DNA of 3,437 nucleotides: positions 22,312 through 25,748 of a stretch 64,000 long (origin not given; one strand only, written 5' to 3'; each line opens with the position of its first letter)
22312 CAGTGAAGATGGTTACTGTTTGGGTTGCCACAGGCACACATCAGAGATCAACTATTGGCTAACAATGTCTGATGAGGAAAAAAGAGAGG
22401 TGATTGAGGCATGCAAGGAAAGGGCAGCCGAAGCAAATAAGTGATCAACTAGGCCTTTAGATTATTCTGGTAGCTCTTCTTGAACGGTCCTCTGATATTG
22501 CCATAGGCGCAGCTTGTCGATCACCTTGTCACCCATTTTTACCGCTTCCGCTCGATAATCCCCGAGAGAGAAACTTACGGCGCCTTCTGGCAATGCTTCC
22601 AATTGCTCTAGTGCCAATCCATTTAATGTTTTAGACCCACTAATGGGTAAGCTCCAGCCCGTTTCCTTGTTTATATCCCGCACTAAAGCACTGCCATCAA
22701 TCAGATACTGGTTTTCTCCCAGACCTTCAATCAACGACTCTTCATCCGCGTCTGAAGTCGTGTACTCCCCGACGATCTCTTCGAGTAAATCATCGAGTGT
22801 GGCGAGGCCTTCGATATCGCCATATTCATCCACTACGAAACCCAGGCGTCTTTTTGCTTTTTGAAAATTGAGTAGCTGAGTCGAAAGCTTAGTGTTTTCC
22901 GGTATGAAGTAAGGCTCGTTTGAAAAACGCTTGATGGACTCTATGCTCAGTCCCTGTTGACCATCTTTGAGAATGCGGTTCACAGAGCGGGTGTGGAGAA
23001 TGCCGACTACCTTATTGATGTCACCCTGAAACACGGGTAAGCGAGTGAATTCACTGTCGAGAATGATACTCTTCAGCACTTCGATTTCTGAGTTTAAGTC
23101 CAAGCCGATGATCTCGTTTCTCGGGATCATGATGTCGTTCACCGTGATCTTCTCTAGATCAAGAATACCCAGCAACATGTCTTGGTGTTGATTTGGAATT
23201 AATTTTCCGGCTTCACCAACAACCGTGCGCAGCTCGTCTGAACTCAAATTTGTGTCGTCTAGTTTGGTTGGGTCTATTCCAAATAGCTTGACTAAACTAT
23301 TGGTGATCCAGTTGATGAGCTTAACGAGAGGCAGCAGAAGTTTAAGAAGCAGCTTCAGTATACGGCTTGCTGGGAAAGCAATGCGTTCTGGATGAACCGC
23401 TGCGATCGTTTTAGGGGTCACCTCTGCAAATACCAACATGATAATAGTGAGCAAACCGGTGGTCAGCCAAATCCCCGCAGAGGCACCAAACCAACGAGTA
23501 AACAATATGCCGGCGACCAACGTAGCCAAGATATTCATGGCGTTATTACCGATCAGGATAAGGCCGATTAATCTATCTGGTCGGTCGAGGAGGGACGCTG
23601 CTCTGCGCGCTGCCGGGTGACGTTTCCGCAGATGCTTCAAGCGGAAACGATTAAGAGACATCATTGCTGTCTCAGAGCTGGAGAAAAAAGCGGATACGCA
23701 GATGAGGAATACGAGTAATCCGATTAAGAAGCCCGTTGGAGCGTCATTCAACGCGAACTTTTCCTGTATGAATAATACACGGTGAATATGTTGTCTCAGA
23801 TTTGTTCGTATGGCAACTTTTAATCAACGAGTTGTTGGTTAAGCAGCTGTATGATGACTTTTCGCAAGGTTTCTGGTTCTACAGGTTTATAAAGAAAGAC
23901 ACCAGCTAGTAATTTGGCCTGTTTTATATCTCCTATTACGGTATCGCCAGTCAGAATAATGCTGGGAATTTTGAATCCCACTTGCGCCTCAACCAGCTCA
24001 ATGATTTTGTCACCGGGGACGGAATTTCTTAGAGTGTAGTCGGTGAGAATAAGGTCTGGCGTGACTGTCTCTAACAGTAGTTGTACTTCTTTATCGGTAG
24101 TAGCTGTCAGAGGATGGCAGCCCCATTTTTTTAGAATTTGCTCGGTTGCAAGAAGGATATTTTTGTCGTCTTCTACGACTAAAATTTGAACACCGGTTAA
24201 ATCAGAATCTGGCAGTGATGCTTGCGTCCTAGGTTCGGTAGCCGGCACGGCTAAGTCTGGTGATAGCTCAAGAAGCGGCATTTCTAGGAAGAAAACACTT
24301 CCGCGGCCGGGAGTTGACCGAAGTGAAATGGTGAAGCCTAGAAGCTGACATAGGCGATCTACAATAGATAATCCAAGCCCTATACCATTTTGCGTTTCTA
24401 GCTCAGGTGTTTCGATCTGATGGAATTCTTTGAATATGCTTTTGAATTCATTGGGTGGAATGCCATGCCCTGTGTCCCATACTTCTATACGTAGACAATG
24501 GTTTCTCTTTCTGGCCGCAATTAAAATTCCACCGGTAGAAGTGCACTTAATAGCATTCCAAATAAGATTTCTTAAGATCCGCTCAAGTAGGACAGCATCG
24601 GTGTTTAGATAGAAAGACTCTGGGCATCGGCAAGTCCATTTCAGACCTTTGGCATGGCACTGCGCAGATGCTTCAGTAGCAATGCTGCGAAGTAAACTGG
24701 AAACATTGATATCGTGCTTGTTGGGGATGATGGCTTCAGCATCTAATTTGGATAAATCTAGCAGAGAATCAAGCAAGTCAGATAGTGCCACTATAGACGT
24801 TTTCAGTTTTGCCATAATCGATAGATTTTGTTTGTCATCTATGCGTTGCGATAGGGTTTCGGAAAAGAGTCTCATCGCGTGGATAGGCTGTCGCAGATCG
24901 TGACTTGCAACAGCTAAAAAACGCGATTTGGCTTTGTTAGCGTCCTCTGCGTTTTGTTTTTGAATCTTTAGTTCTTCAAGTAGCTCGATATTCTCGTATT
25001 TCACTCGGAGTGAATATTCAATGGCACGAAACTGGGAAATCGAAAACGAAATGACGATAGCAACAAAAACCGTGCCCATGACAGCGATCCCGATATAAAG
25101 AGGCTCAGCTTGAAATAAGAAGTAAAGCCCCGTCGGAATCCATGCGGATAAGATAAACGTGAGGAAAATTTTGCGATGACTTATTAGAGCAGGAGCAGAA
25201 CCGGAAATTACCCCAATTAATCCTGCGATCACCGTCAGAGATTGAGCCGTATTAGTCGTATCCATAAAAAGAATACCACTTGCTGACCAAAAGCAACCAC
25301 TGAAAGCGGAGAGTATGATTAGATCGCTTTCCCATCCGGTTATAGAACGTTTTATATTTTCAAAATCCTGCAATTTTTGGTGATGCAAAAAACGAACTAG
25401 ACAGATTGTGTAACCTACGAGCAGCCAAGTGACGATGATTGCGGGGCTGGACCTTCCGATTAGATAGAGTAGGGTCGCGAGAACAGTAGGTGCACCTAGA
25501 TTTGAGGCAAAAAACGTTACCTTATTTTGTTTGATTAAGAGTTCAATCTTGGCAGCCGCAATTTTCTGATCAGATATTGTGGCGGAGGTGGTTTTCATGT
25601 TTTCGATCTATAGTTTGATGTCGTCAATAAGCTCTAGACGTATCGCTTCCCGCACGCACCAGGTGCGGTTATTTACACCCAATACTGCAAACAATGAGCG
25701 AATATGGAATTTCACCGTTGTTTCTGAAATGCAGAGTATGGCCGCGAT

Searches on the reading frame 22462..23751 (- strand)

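Call 34: search_protein_families(library=ncbifam, proteins=[window:22462-23751:-], max_evalue=1e-10)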
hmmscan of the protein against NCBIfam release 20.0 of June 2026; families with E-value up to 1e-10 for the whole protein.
window:22462-23751:- (429 aa): 4 families
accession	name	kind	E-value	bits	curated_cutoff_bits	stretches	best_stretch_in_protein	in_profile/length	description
NF008604.1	PRK11573.1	equivalog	1.5e-125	419.5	475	1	1-422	1-422/428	hypothetical protein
TIGR03520.1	GldE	subfamily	5.2e-57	193.8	376.05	1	14-415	2-404/408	gliding motility-associated protein GldE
NF052568.1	PolamExpPaeASal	equivalog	7.5e-49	166.7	500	1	12-414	7-420/424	polyamine export protein PaeA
NF011675.0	PRK15094.1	equivalog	3.1e-29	102.2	379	1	172-405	35-268/292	CNNM family magnesium/cobalt transport protein CorC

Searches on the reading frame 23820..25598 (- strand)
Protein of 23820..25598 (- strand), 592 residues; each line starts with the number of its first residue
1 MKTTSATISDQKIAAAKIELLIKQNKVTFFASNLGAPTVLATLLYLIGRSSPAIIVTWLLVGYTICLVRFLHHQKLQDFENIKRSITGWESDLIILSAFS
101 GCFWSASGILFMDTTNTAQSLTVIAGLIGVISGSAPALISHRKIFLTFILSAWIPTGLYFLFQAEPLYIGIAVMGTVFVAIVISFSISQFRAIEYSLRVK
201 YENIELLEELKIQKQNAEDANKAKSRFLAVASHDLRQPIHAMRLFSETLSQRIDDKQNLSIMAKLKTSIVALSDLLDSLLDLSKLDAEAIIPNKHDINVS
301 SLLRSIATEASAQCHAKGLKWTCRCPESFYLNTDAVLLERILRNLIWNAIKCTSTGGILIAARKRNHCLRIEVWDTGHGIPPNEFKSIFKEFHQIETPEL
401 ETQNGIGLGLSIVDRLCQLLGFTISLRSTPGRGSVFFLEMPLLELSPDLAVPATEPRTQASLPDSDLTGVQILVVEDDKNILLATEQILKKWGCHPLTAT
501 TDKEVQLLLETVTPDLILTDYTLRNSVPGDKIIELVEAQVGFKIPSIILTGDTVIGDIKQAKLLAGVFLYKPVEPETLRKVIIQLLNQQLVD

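Call 34: search_protein_families(library=ncbifam, proteins=[window:23820-25598:-], max_evalue=1e-10)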
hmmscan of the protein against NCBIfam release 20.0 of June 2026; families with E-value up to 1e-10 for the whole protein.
window:23820-25598:- (592 aa): 60 families (the best 25 are shown)
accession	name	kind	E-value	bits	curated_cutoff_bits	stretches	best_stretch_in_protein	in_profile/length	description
NF041832.1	near_NosP_CTERM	subfamily_domain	2.9e-95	319.4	400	1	218-586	1-370/370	NahK/ErcS family hybrid sensor histidine kinase/response regulator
NF041831.1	NO_HK_NahK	exception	5.6e-71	239.6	1500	1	208-585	478-853/854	hybrid sensor histidine kinase/response regulator NahK/ErcS'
TIGR02956.1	TMAO_torS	equivalog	7e-52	176.7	676.5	1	213-588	453-822/967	TMAO reductase system sensor histidine kinase/response regulator TorS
NF041947.1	LuxQ_Vibrio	equivalog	8.7e-44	149.6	1200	1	211-585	459-838/843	quorum-sensing autoinducer 2 sensor kinase/phosphatase LuxQ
NF046044.1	PnpS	equivalog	3e-42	145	400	1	220-441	166-390/390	two-component system histidine kinase PnpS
NF038297.2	hybrid_HK_HrmK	equivalog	1.9e-41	142.4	725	1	207-582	218-604/607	hybrid histidine kinase/response regulator HrmK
NF008302.0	PRK11091.1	equivalog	2.1e-41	142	838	1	210-589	269-646/779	aerobic respiration two-component sensor histidine kinase ArcB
NF008099.0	PRK10841.1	equivalog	2.2e-38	131.6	920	1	193-444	444-692/949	two-component system sensor histidine kinase RcsC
NF011874.0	PRK15347.1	equivalog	9.7e-38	129.8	852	1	208-448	382-620/921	two component system sensor kinase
NF008318.0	PRK11107.1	equivalog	1.5e-37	129.2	890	1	197-584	265-648/920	two-component sensor histidine kinase BarA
NF047874.1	MASE3_PAS_HK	subfamily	8.3e-37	127.3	560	1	207-445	381-627/655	MASE3 domain-containing sensor histidine kinase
TIGR02966.1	phoR_proteo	equivalog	1e-35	123.4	334.2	1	218-438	108-331/333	phosphate regulon sensor histidine kinase PhoR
NF045901.1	HisKinLetSLeg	equivalog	2.4e-33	115.2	1650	1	201-589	266-648/906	two-component system sensor histidine kinase LetS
NF008543.0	PRK11466.1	equivalog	4.6e-30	104.2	982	1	205-588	425-800/914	TMAO reductase system sensor histidine kinase/response regulator TorS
NF008312.0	PRK11100.1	equivalog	3.5e-29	102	356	1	226-439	258-471/477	two-component system sensor histidine kinase CreC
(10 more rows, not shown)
